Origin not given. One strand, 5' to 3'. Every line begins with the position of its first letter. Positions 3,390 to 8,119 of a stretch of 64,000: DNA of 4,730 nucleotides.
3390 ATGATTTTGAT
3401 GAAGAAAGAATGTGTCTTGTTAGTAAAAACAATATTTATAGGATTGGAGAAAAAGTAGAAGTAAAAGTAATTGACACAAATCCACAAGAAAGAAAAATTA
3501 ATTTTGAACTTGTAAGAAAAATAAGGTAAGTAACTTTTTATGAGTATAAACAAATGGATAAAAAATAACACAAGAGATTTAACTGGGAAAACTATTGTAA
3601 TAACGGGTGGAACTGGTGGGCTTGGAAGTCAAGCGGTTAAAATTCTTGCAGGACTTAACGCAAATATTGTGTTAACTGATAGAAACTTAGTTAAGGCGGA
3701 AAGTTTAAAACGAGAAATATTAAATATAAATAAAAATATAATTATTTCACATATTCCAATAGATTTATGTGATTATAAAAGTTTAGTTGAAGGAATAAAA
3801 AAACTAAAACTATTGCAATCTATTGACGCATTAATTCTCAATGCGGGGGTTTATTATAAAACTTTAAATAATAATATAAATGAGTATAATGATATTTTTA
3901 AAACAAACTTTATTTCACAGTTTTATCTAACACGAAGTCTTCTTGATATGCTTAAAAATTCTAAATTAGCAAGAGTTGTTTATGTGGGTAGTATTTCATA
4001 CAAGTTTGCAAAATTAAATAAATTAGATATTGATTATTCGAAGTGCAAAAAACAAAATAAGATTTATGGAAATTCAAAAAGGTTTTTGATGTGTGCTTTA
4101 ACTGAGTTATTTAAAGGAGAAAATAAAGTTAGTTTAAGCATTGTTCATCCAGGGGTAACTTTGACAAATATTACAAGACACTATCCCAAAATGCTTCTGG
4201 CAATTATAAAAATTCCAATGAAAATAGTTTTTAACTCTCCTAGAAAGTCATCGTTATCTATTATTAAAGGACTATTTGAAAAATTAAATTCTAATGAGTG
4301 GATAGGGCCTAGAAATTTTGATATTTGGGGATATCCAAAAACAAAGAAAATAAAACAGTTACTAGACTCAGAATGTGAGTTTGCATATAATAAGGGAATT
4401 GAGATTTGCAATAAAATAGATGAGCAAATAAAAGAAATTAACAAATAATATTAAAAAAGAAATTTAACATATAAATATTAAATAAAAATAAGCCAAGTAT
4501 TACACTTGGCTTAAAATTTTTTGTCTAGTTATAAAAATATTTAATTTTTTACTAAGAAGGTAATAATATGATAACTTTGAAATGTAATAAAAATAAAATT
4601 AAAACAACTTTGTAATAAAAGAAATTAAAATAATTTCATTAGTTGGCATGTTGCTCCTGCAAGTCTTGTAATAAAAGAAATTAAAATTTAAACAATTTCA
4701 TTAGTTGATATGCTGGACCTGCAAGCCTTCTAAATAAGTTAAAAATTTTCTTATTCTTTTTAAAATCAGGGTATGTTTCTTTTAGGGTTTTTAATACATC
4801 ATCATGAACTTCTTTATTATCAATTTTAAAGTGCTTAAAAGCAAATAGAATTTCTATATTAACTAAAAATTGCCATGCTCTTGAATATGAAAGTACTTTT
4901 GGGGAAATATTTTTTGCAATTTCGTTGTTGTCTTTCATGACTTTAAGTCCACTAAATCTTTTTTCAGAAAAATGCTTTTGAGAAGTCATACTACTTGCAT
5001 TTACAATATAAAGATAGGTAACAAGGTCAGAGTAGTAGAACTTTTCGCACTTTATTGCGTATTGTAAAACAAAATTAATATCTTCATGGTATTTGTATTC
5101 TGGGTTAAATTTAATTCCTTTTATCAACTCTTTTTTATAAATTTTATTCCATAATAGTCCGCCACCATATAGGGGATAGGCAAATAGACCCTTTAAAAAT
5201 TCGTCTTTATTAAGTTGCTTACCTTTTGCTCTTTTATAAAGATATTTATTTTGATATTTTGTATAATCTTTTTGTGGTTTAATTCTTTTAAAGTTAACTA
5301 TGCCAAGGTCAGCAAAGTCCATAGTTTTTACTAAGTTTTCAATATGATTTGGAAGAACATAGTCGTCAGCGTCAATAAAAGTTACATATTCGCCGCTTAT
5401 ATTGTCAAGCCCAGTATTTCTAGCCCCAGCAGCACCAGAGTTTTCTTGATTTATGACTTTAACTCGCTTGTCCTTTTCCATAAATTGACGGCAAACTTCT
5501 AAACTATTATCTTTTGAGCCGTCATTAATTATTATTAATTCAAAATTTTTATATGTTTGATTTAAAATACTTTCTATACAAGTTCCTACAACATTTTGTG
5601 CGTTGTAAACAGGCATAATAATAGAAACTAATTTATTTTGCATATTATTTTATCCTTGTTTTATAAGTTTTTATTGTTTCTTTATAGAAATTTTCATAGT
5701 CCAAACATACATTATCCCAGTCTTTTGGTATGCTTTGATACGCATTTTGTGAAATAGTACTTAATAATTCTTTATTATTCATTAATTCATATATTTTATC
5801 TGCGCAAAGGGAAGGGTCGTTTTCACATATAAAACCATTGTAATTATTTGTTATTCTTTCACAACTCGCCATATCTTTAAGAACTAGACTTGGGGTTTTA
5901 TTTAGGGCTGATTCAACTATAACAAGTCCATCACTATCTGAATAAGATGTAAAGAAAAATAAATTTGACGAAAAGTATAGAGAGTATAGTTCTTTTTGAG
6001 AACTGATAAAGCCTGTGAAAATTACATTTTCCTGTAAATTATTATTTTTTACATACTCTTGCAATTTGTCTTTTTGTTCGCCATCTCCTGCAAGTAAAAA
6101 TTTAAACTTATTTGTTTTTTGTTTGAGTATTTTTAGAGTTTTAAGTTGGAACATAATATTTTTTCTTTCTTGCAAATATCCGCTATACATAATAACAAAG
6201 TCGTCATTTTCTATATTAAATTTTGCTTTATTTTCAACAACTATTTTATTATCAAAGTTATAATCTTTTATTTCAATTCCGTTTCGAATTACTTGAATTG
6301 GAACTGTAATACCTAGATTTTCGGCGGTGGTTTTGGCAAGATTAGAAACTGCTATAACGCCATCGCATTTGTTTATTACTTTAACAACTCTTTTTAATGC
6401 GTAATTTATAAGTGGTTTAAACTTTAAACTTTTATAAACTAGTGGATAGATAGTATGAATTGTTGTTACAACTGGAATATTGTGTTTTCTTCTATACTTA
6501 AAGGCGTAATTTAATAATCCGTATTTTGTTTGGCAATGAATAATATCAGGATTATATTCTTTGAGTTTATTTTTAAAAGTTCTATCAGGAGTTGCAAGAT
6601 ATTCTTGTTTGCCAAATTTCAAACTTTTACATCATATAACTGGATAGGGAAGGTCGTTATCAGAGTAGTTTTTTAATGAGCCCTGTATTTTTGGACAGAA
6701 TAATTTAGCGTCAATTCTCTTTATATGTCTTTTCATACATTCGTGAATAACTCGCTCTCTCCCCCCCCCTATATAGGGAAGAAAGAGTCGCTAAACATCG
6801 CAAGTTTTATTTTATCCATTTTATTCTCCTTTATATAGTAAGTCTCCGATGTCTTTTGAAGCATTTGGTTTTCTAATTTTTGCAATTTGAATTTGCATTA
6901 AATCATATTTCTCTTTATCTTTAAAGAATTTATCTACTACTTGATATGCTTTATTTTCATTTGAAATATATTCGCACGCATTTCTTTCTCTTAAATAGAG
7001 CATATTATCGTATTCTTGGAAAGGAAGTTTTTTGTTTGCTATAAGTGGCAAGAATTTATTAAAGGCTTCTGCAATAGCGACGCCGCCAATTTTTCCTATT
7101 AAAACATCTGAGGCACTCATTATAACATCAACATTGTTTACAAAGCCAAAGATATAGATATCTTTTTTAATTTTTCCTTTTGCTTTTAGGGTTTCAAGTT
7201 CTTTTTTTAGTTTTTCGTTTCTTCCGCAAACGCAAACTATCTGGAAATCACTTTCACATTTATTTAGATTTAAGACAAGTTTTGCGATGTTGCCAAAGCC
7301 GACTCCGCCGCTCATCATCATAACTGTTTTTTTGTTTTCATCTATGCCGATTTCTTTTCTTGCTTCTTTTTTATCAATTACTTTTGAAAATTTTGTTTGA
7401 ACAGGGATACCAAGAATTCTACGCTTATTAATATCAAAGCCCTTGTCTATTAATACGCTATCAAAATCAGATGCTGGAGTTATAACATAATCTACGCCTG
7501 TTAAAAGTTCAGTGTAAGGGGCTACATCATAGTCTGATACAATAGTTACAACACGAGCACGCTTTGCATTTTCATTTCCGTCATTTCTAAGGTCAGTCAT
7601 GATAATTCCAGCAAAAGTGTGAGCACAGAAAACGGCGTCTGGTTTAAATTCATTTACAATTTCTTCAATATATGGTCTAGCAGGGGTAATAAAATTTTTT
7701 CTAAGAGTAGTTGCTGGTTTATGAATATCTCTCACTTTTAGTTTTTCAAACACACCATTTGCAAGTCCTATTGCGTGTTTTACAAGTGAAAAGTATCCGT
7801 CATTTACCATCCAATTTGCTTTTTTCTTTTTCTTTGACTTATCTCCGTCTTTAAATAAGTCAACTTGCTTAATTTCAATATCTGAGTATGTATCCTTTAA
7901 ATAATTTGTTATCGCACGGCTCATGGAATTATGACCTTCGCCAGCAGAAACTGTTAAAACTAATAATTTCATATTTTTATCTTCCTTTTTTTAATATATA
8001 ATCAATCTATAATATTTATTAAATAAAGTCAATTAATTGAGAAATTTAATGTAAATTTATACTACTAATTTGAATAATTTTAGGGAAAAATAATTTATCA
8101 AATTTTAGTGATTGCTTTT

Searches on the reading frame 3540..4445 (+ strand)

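Call 67: search_protein_families(library=pfam, proteins=[window:3540-4445:+], max_evalue=0.00001)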
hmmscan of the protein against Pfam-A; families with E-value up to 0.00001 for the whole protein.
window:3540-4445:+ (302 aa): 4 families
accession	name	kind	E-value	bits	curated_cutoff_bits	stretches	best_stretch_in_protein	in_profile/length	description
PF00106.31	adh_short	-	1.4e-21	77.3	26.6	1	17-214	1-189/195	short chain dehydrogenase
PF01370.27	Epimerase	-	5.6e-09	36.2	20.9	1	19-184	1-150/240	NAD dependent epimerase/dehydratase family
PF08659.16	KR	-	1.1e-07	32.4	22.6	1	18-153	2-138/180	KR domain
PF13561.12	adh_short_C2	-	1.1e-07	32.1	27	1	27-155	7-134/236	Enoyl-(Acyl carrier protein) reductase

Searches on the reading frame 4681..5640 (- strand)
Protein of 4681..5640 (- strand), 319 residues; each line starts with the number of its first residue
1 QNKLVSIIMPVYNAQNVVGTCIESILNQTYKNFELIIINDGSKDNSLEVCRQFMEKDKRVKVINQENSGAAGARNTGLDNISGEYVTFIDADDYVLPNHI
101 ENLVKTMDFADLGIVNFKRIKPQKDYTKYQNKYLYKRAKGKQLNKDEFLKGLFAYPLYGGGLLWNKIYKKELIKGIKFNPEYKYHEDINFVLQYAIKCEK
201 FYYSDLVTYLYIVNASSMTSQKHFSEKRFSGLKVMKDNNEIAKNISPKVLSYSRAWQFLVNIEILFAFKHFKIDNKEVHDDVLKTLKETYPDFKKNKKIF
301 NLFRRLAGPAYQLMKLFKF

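Call 67: search_protein_families(library=pfam, proteins=[window:4681-5640:-], max_evalue=0.00001)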
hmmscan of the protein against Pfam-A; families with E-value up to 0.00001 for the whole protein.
window:4681-5640:- (319 aa): 3 families
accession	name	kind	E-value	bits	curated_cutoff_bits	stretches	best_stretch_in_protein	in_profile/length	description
PF00535.33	Glycos_transf_2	-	3.2e-42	144.8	23.3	1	6-148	1-144/168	Glycosyl transferase family 2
PF10111.15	Glyco_tranf_2_2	-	7.8e-15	55.5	27.3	1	6-135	1-135/276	Glycosyltransferase like family 2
PF13641.12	Glyco_tranf_2_3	-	8.7e-13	49.2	27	1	5-116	3-120/230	Glycosyltransferase like family 2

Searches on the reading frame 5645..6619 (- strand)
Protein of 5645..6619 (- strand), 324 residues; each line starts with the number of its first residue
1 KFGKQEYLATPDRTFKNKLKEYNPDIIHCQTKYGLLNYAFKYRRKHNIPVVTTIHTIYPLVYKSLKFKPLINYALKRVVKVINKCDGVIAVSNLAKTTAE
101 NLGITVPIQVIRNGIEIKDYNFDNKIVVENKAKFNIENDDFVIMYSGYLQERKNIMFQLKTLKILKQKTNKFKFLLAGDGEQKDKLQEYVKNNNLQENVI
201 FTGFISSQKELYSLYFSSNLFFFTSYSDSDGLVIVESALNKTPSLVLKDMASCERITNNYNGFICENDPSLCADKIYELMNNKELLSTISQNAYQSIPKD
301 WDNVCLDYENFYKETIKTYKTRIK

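Call 67: search_protein_families(library=pfam, proteins=[window:5645-6619:-], max_evalue=0.00001)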
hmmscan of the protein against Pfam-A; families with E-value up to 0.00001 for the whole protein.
window:5645-6619:- (324 aa): 4 families
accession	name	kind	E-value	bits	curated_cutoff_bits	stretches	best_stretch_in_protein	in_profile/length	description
PF00534.26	Glycos_transf_1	-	2.2e-30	105.9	26.4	1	129-295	4-171/172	Glycosyl transferases group 1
PF13439.12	Glyco_transf_4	-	2.6e-20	73.6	28.5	1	10-117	59-168/170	Glycosyltransferase Family 4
PF13692.12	Glyco_trans_1_4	-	3.5e-20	73.2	27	1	141-282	2-142/142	Glycosyl transferases group 1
PF13579.12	Glyco_trans_4_4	-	3.6e-06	27.8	29.7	1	15-114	63-158/158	Glycosyl transferase 4-like domain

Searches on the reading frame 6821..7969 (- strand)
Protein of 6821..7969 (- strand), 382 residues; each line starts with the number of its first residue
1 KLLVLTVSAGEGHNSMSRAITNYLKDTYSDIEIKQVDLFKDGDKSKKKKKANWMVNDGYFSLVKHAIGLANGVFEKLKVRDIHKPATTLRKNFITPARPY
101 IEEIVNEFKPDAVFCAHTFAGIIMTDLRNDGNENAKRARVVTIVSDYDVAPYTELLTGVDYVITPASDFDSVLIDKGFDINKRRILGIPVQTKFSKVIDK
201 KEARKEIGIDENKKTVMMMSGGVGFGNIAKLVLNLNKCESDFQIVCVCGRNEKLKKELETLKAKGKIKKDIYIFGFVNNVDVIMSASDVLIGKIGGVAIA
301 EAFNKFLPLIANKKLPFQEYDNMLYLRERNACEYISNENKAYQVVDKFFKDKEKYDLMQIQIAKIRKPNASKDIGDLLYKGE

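Call 67: search_protein_families(library=pfam, proteins=[window:6821-7969:-], max_evalue=0.00001)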
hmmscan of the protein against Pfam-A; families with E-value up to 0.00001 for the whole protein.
window:6821-7969:- (382 aa): 2 families
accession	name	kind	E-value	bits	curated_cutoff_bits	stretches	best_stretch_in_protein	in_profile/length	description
PF06925.17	MGDG_synth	-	4.2e-12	46.9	25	1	13-190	1-169/169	Monogalactosyldiacylglycerol (MGDG) synthase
PF04101.22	Glyco_tran_28_C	-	1.2e-07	32.3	22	1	215-354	1-146/166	Glycosyltransferase family 28 C-terminal domain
